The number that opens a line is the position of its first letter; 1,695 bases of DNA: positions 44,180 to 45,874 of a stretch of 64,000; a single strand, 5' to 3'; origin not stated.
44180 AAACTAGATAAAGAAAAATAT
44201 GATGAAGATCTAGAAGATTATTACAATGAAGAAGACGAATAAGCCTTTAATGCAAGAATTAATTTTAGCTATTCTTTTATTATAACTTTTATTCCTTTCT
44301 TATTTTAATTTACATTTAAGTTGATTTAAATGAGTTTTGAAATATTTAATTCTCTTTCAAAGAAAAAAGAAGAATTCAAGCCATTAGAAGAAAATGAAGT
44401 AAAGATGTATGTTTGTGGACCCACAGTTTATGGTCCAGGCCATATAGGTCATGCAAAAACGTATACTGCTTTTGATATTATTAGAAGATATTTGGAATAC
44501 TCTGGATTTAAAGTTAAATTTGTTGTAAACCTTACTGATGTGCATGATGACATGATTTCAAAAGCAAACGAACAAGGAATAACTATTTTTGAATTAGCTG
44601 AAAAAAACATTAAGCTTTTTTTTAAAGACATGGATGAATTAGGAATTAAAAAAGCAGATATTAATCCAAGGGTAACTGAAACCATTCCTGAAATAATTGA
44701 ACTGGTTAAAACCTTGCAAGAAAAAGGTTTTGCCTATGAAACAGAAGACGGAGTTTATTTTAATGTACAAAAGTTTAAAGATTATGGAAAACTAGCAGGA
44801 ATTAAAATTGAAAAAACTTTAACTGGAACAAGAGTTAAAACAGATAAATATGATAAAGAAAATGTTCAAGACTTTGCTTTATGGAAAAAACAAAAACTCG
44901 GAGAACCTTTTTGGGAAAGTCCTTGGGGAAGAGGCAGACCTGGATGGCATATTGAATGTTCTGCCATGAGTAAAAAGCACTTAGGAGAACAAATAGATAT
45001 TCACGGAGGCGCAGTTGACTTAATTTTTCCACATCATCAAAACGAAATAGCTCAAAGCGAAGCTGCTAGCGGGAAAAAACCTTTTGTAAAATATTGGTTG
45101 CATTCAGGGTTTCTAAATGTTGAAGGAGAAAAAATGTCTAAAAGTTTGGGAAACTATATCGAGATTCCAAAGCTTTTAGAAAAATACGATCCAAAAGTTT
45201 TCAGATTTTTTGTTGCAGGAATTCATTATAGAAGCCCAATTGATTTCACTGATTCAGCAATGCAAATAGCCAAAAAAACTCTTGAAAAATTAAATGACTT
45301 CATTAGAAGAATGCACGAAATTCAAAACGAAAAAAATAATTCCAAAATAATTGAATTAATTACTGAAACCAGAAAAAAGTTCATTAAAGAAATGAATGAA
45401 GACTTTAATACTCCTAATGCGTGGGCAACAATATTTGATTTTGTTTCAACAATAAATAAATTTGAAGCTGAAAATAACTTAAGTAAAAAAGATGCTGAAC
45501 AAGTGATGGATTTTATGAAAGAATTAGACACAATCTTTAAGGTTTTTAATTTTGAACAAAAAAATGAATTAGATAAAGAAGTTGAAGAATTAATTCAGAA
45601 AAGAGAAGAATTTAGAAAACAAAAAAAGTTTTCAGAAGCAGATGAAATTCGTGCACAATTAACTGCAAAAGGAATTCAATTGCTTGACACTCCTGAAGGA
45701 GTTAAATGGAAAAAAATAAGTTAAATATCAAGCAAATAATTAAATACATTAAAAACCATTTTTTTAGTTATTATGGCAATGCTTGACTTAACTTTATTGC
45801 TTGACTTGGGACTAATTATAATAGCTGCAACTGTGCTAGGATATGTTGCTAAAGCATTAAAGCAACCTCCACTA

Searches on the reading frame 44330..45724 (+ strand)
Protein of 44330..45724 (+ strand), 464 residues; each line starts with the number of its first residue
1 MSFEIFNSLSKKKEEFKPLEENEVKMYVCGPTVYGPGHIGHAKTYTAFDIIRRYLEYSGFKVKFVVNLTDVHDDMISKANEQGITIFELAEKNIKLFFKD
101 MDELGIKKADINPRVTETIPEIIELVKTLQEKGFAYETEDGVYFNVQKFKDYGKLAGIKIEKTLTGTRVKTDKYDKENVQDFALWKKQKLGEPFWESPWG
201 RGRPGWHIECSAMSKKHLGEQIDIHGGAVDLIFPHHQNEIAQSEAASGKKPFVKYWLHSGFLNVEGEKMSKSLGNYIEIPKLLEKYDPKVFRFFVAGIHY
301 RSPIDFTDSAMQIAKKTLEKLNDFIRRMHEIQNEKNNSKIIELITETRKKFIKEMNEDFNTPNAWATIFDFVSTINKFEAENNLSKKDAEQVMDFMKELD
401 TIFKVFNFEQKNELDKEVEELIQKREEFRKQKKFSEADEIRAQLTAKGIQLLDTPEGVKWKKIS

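Call 11: search_protein_families(library=pfam, proteins=[window:44330-45724:+])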
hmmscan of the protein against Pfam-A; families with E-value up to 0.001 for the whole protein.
window:44330-45724:+ (464 aa): 6 families
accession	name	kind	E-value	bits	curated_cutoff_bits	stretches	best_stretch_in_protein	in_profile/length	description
PF01406.26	tRNA-synt_1e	-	1.6e-124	415.6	27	1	16-315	2-300/301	tRNA synthetases class I (C) catalytic domain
PF09334.17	tRNA-synt_1g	-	2e-17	63.5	20.1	2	34-148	11-126/391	tRNA synthetases class I (M)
PF09190.17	DALR_2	-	5.3e-12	46.5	22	1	350-406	1-56/57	DALR domain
PF00133.28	tRNA-synt_1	-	6.8e-12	45.3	22.7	1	227-300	334-407/414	tRNA synthetases class I (I, L, M and V)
PF01921.24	tRNA-synt_1f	-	2.2e-07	30.6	27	0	262-340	276-353/360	tRNA synthetases class I (K)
PF23493.1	CysS_C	-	2.8e-06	27.8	23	1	412-460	2-50/51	Cysteinyl-tRNA ligase anticodon binding domain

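Call 75: find_homologous_proteins(query=window:44330-45724:+, max_evalue=1e-60)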
Query window:44330-45724:+ (464 aa): 8000 proteins with E <= 1e-60 among 8000 candidates; the best 120 are listed.
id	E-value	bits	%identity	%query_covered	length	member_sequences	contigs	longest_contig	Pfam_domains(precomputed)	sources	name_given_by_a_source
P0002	0.0e+0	1047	100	100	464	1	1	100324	PF09334.18,PF01406.26,PF23493.2,PF01921.25,PF00133.29,PF09190.18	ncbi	-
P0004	9.0e-215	732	68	99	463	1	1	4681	PF09334.18,PF01406.26,PF23493.2,PF01921.25,PF00133.29,PF09190.18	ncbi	ncbi:MAG: cysteine--tRNA ligase [Candidatus Diapherotrites archaeon]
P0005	3.5e-212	723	67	99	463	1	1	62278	PF09334.18,PF01406.26,PF23493.2,PF01921.25,PF00133.29,PF09190.18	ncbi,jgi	-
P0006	1.5e-209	715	66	98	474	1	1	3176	PF09334.18,PF01406.26,PF01921.25,PF00133.29,PF09190.18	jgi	jgi:cysteinyl-tRNA synthetase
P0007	4.0e-208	710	67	99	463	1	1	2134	PF09334.18,PF01406.26,PF01921.25,PF00133.29,PF09190.18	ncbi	-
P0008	6.0e-208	709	67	99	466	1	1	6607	PF09334.18,PF01406.26,PF23493.2,PF01921.25,PF00133.29,PF09190.18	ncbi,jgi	-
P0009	6.4e-208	709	66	99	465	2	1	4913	PF09334.18,PF01406.26,PF23493.2,PF01921.25,PF00133.29,PF09190.18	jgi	jgi:cysteinyl-tRNA synthetase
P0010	8.0e-208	709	66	99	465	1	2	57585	PF09334.18,PF01406.26,PF23493.2,PF01921.25,PF00133.29,PF09190.18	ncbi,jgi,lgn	jgi:cysteinyl-tRNA synthetase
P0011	9.4e-208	709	65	99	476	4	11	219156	PF09334.18,PF01406.26,PF23493.2,PF01921.25,PF00133.29,PF09190.18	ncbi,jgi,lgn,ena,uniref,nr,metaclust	ncbi:MAG: cysteine--tRNA ligase [Candidatus Diapherotrites archaeon]|uniref:Cysteine--tRNA ligase n=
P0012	1.4e-207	708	65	99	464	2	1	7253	PF09334.18,PF01406.26,PF23493.2,PF01921.25,PF00133.29,PF09190.18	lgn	-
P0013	9.8e-206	702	65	99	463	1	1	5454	PF09334.18,PF01406.26,PF23493.2,PF01921.25,PF00133.29,PF09190.18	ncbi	-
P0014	2.0e-204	698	64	99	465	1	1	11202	PF09334.18,PF01406.26,PF01921.25,PF00133.29,PF09190.18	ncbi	-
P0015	6.7e-204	696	65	100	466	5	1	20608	PF09334.18,PF01406.26,PF01921.25,PF00133.29,PF09190.18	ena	-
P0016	1.3e-203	695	64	99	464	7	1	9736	PF09334.18,PF01406.26,PF01921.25,PF00133.29,PF09190.18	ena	-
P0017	1.4e-203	695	64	99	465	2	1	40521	PF09334.18,PF01406.26,PF01921.25,PF00133.29,PF09190.18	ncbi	-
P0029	1.4e-199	682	64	99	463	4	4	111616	PF09334.18,PF01406.26,PF23493.2,PF01921.25,PF00133.29,PF09190.18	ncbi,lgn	ncbi:MAG: cysteine--tRNA ligase [Candidatus Diapherotrites archaeon]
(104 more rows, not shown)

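Call 76: find_encoding_contigs(protein=P0005, flank=10000, max_places=1)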
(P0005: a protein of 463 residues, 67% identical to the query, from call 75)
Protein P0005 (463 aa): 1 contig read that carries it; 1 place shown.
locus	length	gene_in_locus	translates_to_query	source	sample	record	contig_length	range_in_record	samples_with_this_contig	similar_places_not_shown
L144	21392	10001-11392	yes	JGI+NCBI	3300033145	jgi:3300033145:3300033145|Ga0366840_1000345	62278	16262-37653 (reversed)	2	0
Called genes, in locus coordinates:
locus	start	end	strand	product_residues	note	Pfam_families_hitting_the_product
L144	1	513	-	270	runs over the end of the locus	PF14243:R2K_3 (weak), PF08443:RimK, PF02955:GSH-S_ATP (weak), PF18299:R2K_2 (weak)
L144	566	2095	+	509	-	PF05023:Phytochelatin (faint), PF03412:Peptidase_C39 (faint), PF13529:Peptidase_C39_2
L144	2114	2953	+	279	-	PF08443:RimK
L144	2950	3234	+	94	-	PF18030:Rimk_N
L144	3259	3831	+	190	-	PF02655:ATP-grasp_3 (weak), PF02786:CPSase_L_D2, PF08443:RimK, PF02955:GSH-S_ATP, PF07478:Dala_Dala_lig_C (faint)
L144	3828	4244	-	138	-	PF01467:CTP_transf_like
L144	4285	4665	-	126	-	-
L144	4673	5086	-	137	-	-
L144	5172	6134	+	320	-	PF00579:tRNA-synt_1b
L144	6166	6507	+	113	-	-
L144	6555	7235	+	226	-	-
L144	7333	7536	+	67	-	-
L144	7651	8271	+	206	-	PF24336:DUF7504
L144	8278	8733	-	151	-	-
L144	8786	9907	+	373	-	PF04055:Radical_SAM, PF12836:HHH_3 (weak)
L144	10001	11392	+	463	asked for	PF01406:tRNA-synt_1e, PF01921:tRNA-synt_1f (faint), PF09334:tRNA-synt_1g, PF00133:tRNA-synt_1 (weak), PF09334:tRNA-synt_1g (weak), PF09190:DALR_2, PF23493:CysS_C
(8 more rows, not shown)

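Call 77: find_encoding_contigs(protein=P0010, flank=10000, max_places=1)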
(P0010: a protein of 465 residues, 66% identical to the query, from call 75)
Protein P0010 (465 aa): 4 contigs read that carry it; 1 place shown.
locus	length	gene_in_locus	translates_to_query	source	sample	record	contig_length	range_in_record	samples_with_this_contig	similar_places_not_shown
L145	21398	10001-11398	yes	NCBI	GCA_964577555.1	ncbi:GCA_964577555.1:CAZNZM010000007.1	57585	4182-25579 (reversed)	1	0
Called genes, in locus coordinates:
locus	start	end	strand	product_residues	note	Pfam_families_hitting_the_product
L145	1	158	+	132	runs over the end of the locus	PF01035:DNA_binding_1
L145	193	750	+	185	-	PF08534:Redoxin, PF00578:AhpC-TSA, PF13905:Thioredoxin_8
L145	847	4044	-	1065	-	PF25596:CPSase_L_D1, PF02222:ATP-grasp, PF02786:CPSase_L_D2, PF07478:Dala_Dala_lig_C, PF02787:CPSase_L_D3, PF25596:CPSase_L_D1, PF02786:CPSase_L_D2, PF02222:ATP-grasp, +5 more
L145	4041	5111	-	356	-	PF00988:CPSase_sm_chain, PF00117:GATase, PF07722:Peptidase_C26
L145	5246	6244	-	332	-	-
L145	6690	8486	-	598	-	PF00999:Na_H_Exchanger, PF02254:TrkA_N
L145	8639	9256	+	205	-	-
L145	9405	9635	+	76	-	-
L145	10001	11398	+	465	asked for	PF01406:tRNA-synt_1e, PF01921:tRNA-synt_1f (faint), PF09334:tRNA-synt_1g, PF00133:tRNA-synt_1 (weak), PF09334:tRNA-synt_1g (weak), PF09190:DALR_2, PF23493:CysS_C (weak)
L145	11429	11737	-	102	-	-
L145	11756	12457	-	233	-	PF01794:Ferric_reduct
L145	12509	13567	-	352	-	PF00579:tRNA-synt_1b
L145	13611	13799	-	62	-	-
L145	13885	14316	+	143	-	PF01467:CTP_transf_like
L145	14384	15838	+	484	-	PF00478:IMPDH, PF00571:CBS, PF01070:FMN_dh, PF03060:NMO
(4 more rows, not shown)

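Call 78: find_encoding_contigs(protein=P0011, flank=10000, max_places=1)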
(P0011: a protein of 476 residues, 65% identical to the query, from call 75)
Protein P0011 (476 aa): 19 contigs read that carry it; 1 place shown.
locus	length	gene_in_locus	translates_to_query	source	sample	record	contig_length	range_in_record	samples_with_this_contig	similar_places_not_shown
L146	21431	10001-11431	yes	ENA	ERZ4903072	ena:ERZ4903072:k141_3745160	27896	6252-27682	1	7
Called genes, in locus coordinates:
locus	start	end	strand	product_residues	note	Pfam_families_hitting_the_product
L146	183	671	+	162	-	PF02643:DUF192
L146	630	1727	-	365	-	-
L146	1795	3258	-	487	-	PF00478:IMPDH, PF03060:NMO (faint), PF00571:CBS, PF01070:FMN_dh (faint)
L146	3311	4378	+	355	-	PF20706:GT4-conflict (weak), PF00534:Glycos_transf_1, PF13692:Glyco_trans_1_4, PF13524:Glyco_trans_1_2 (weak)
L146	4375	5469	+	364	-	PF20706:GT4-conflict, PF00534:Glycos_transf_1, PF13692:Glyco_trans_1_4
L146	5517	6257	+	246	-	PF13578:Methyltransf_24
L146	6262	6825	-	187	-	-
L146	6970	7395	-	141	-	PF01467:CTP_transf_like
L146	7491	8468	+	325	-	PF00579:tRNA-synt_1b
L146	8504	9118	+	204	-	-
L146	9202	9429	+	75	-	-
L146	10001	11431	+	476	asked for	PF01406:tRNA-synt_1e, PF09334:tRNA-synt_1g, PF00133:tRNA-synt_1 (weak), PF01921:tRNA-synt_1f (weak), PF09334:tRNA-synt_1g (weak), PF09190:DALR_2, PF23493:CysS_C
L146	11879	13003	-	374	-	PF00465:Fe-ADH, PF13685:Fe-ADH_2, PF25137:ADH_Fe_C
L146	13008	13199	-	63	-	-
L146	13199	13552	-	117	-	-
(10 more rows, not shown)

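Call 79: find_encoding_contigs(protein=P0029, flank=10000, max_places=1)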
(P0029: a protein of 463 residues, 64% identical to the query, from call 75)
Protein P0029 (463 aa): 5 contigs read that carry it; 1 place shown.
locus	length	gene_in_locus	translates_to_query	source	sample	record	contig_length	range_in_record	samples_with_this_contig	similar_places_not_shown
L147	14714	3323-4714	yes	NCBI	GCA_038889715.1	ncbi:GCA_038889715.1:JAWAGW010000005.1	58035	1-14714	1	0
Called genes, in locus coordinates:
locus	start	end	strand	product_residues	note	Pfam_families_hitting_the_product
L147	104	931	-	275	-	PF00456:Transketolase_N, PF13292:DXP_synthase_N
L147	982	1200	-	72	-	PF13248:Zn_ribbon_3 (faint)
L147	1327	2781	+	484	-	PF00478:IMPDH, PF00571:CBS, PF01070:FMN_dh, PF03060:NMO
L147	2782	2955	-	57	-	-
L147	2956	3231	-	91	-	-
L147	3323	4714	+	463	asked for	PF01406:tRNA-synt_1e, PF01921:tRNA-synt_1f (faint), PF09334:tRNA-synt_1g, PF00133:tRNA-synt_1 (weak), PF09334:tRNA-synt_1g (weak), PF09190:DALR_2, PF23493:CysS_C (weak)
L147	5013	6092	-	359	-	PF00579:tRNA-synt_1b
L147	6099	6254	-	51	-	-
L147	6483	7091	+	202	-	-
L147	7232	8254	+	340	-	-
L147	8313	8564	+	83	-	-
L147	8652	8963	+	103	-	PF00085:Thioredoxin, PF00578:AhpC-TSA (faint), PF04756:OST3_OST6 (weak), PF08534:Redoxin (faint), PF13098:Thioredoxin_2, PF14595:Thioredoxin_9 (weak), PF13905:Thioredoxin_8 (faint)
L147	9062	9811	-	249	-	PF12146:Hydrolase_4, PF00561:Abhydrolase_1, PF12697:Abhydrolase_6 (weak)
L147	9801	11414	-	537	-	PF02511:Thy1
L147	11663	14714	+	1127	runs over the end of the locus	PF08471:Ribonuc_red_2_N, PF02867:Ribonuc_red_lgC, PF12637:TSCPD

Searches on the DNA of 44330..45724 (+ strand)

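Call 80: search_rna_families(sources=[L144, L145, L146, L147], threshold=gathering)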
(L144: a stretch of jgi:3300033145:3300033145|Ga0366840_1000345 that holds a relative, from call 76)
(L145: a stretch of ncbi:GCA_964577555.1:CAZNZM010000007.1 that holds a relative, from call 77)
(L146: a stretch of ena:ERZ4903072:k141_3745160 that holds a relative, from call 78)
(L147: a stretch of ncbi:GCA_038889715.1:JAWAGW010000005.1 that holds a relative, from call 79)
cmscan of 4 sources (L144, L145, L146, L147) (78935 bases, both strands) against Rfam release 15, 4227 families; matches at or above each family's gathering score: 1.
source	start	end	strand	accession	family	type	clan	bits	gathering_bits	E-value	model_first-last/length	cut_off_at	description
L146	13594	13666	-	RF00005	tRNA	Gene; tRNA;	CL00001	64.5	29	1.2e-11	1-71/71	no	tRNA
